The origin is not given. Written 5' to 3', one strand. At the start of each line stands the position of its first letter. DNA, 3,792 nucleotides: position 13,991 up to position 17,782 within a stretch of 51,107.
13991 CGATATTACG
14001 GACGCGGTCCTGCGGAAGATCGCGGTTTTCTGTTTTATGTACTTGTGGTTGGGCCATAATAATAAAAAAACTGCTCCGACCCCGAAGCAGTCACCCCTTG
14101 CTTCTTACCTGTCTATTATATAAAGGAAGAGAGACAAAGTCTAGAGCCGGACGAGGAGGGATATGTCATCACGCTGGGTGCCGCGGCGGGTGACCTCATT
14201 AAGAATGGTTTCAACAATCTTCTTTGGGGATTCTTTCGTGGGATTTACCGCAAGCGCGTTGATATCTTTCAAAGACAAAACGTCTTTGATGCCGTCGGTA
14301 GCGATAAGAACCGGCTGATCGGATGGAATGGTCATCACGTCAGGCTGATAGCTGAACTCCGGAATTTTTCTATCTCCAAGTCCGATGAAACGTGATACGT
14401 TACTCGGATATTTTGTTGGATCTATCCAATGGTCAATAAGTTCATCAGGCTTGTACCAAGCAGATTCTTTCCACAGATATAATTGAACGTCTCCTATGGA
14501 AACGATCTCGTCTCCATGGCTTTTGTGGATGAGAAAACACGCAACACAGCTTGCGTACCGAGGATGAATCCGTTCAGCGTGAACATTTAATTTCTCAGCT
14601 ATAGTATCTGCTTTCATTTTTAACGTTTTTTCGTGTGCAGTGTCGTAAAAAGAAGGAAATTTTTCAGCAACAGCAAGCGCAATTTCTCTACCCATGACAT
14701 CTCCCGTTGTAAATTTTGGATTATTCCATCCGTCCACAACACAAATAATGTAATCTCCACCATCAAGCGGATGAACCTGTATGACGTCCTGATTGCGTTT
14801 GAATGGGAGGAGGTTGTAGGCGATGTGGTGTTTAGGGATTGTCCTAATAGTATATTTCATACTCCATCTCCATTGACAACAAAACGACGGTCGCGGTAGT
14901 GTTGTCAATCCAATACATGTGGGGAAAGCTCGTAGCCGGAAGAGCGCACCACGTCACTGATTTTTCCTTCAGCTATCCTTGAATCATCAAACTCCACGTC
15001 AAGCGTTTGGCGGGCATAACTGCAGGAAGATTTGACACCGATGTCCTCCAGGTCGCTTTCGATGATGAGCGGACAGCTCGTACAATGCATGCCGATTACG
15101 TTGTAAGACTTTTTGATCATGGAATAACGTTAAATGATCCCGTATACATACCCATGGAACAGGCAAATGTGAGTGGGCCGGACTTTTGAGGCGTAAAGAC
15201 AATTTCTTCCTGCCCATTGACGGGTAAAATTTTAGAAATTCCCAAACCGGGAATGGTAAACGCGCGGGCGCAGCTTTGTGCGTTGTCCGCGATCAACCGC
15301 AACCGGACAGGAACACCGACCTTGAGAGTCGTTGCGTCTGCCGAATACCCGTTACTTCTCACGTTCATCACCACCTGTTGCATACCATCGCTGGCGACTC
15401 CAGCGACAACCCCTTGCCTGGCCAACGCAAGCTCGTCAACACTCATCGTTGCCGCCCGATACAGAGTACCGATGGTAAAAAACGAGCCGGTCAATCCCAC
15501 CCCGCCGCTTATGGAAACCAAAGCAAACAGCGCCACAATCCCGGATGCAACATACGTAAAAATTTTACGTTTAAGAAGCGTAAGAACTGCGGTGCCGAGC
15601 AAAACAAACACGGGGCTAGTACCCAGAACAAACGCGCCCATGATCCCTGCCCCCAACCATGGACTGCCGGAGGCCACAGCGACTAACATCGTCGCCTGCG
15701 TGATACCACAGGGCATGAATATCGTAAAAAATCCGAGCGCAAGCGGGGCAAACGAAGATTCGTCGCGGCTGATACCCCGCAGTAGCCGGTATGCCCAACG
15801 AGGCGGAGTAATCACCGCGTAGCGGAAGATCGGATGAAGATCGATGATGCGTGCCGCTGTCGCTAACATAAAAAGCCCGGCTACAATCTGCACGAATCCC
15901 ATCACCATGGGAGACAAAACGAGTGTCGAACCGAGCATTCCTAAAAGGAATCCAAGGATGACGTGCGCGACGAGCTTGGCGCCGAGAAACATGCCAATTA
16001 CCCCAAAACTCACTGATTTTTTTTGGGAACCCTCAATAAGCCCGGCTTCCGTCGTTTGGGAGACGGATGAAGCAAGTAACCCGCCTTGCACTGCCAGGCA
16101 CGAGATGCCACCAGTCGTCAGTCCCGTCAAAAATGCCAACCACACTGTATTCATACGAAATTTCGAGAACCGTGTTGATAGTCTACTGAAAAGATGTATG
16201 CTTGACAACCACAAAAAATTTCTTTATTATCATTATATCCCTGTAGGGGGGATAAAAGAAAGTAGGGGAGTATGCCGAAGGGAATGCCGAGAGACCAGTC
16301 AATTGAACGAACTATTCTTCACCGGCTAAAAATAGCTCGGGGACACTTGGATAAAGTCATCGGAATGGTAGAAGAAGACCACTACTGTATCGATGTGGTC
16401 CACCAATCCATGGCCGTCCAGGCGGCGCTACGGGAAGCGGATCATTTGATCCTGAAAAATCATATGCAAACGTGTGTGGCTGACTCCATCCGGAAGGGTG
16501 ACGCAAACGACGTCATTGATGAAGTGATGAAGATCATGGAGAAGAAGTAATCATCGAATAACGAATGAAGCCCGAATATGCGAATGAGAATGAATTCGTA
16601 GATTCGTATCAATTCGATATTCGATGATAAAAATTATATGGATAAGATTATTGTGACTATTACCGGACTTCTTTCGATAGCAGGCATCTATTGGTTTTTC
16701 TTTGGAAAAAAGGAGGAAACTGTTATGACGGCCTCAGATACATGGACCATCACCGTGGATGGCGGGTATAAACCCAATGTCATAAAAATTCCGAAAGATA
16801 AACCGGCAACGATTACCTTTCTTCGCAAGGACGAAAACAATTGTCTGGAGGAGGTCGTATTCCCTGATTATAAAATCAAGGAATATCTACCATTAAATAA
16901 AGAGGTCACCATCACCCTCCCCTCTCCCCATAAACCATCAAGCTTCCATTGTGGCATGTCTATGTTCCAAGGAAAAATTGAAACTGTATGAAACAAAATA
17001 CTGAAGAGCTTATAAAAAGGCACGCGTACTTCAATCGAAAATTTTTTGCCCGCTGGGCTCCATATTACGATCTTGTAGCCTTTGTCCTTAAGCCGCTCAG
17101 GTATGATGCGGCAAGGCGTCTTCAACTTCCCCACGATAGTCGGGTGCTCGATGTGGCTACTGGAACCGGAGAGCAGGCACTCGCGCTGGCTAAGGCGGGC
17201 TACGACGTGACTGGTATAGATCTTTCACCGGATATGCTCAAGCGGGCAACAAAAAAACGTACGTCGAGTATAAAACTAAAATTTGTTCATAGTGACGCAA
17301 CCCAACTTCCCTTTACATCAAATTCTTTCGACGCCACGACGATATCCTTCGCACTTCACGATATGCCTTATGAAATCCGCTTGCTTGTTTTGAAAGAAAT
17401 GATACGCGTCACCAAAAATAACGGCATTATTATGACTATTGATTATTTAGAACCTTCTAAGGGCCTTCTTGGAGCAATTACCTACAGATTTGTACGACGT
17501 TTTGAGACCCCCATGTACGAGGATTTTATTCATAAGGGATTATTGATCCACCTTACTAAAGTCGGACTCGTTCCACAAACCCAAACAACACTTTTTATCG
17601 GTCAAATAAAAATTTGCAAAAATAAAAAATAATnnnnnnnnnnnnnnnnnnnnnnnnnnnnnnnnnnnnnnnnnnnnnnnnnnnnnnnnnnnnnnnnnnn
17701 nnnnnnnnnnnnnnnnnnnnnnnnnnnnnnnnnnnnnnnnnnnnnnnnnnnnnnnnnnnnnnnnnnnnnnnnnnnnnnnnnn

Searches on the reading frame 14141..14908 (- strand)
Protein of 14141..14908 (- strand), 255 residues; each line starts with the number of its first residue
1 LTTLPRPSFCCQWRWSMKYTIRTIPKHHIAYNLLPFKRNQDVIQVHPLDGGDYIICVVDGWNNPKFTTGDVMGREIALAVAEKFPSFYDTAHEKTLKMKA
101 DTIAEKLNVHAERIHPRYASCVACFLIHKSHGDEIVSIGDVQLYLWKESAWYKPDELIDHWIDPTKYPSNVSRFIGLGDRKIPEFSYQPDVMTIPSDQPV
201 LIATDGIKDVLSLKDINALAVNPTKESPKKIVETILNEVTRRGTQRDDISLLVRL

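Call 54: search_protein_families(library=pfam, proteins=[window:14141-14908:-], max_evalue=0.001)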
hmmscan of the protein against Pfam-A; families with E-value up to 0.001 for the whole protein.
window:14141-14908:- (255 aa): 2 families
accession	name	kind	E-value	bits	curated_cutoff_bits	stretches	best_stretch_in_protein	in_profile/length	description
PF07228.17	SpoIIE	-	4.8e-08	33.6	25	1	67-253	8-188/192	Stage II sporulation protein E (SpoIIE)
PF13672.11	PP2C_2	-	0.00021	21.4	24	1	38-212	11-179/209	Protein phosphatase 2C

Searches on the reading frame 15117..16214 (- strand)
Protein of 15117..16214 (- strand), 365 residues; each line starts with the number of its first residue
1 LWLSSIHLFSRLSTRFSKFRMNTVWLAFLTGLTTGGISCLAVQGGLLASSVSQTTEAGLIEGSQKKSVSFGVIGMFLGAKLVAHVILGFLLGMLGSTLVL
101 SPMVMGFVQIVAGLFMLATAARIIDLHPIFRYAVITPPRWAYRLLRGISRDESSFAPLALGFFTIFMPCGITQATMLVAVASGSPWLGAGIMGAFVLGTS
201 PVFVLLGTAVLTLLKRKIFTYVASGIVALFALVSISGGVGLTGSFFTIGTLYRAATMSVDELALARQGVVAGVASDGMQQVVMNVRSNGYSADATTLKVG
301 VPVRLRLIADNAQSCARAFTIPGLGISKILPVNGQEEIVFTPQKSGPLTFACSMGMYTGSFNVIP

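Call 54: search_protein_families(library=pfam, proteins=[window:15117-16214:-], max_evalue=0.001)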
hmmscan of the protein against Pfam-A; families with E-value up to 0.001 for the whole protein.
window:15117-16214:- (365 aa): 2 families
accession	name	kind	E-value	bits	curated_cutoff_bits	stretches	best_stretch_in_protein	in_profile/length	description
PF13386.12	DsbD_2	-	6.3e-21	75.6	24.9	1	27-230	2-196/199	Cytochrome C biogenesis protein transmembrane region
PF13473.12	Cupredoxin_1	-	4.4e-09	36.8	27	1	275-359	17-100/104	Cupredoxin-like domain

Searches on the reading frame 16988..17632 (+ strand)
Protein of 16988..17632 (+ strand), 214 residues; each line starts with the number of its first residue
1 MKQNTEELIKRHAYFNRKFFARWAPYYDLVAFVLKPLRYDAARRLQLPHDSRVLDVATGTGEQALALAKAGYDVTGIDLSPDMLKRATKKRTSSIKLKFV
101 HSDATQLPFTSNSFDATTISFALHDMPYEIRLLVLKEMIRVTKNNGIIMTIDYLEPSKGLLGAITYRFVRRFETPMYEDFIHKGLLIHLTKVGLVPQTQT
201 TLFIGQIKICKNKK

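Call 54: search_protein_families(library=pfam, proteins=[window:16988-17632:+], max_evalue=0.001)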
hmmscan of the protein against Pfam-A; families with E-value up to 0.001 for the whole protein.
window:16988-17632:+ (214 aa): 8 families
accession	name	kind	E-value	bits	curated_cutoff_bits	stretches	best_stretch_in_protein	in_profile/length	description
PF13649.12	Methyltransf_25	-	1.5e-22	80.5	27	1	53-146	1-97/97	Methyltransferase domain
PF08241.18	Methyltransf_11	-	2.4e-22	79.8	21.2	1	54-149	1-94/95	Methyltransferase domain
PF01209.24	Ubie_methyltran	-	3.7e-19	69.5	20.1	1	50-157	48-158/233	ubiE/COQ5 methyltransferase family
PF13847.12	Methyltransf_31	-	4e-16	59.5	27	1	51-153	5-112/145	Methyltransferase domain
PF08242.18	Methyltransf_12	-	2.3e-11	44.7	30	1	54-148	1-98/98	Methyltransferase domain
PF13489.12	Methyltransf_23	-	2.6e-08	34.2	27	1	47-157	20-123/164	Methyltransferase domain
PF00398.26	RrnaAD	-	1.2e-05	25.1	24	1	41-136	22-117/263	Ribosomal RNA adenine dimethylase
PF07021.18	MetW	-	4.4e-05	23.6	21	1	47-144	11-104/193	Methionine biosynthesis protein MetW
